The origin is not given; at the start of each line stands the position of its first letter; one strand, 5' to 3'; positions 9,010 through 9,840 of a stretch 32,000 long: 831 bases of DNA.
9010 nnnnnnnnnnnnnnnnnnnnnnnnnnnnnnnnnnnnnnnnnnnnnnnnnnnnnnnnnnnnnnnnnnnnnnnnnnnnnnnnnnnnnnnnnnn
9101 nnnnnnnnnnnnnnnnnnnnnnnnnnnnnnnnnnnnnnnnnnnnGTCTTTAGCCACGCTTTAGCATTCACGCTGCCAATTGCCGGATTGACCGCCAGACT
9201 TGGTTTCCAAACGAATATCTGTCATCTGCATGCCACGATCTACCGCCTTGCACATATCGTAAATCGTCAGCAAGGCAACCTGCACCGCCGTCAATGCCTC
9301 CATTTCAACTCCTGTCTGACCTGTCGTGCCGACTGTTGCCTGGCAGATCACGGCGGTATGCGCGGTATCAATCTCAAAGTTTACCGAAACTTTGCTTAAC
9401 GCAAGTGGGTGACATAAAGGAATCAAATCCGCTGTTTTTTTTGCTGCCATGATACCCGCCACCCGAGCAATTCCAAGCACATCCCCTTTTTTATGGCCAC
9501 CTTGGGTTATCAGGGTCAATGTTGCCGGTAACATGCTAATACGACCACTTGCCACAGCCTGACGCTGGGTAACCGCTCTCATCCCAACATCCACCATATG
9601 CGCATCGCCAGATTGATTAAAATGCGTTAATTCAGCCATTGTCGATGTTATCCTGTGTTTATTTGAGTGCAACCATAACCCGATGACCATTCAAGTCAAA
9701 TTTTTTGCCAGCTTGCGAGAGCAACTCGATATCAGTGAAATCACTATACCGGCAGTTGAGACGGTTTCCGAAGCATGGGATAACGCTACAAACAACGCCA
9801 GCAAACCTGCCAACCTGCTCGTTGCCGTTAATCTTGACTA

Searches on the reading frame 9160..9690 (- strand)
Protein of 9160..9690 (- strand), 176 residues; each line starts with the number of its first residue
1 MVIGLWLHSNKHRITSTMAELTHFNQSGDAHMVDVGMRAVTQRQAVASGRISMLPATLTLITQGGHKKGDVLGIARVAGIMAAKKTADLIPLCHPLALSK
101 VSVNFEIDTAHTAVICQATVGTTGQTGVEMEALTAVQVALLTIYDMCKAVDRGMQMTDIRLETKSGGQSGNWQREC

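Call 75: search_protein_families(library=pfam, max_evalue=0.001, proteins=[window:9160-9690:-])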
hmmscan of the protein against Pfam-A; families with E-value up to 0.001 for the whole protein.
window:9160-9690:- (176 aa): 1 family
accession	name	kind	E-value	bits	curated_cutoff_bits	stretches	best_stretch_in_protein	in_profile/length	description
PF01967.27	MoaC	-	3.8e-57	192.5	27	1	32-167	1-136/136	MoaC family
